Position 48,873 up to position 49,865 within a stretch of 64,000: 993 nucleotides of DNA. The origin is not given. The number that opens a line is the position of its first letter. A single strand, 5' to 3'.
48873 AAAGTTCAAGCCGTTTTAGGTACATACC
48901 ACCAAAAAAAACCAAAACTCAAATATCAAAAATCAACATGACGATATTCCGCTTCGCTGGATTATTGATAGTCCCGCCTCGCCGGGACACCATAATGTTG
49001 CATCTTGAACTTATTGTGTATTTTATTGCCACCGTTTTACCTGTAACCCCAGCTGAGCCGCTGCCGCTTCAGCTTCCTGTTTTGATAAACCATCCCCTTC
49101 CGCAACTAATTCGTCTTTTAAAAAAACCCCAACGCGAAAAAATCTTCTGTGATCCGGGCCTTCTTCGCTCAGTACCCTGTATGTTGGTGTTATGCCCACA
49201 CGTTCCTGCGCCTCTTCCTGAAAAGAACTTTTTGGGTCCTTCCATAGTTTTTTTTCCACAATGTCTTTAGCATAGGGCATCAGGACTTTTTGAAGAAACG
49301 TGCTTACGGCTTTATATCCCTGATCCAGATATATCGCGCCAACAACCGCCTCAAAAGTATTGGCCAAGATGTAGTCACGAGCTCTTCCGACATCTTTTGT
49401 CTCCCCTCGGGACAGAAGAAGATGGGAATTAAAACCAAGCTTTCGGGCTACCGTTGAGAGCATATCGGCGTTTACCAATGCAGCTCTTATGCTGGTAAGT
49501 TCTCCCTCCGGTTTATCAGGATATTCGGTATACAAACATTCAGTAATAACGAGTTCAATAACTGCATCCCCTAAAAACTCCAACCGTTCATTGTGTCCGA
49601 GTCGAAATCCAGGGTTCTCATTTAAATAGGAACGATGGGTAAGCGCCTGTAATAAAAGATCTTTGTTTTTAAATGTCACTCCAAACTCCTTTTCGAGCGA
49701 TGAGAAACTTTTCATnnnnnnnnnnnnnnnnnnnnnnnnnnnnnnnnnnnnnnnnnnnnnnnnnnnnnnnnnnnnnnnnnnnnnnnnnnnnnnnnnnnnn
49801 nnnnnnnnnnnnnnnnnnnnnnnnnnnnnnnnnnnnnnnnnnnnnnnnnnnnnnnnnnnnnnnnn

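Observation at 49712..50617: NusB fused to a NUDIX hydrolase domain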

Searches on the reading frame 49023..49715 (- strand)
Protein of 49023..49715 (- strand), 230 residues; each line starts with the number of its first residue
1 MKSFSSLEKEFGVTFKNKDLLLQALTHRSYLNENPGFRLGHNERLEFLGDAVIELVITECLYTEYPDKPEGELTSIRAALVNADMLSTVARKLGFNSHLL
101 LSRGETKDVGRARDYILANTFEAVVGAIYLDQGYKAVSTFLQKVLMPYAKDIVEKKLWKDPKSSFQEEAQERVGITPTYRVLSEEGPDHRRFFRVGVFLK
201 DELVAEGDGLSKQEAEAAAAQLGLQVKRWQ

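Call 3: search_protein_families(library=pfam, proteins=[window:49023-49715:-], max_evalue=1)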
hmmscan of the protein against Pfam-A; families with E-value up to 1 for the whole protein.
window:49023-49715:- (230 aa): 4 families
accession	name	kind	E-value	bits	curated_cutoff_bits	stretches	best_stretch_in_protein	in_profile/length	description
PF14622.11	Ribonucleas_3_3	-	1.2e-38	132.6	35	1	17-147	1-126/128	Ribonuclease-III-like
PF00636.31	Ribonuclease_3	-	1.7e-27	96.6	27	1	43-133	1-102/102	Ribonuclease III domain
PF22935.1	RM44_endonuclase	-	9e-13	48.9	27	1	12-128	14-139/139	Large ribosomal subunit protein mL44, endonuclease domain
PF00035.32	dsrm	-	2e-12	47.9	23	1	161-226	1-65/66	Double-stranded RNA binding motif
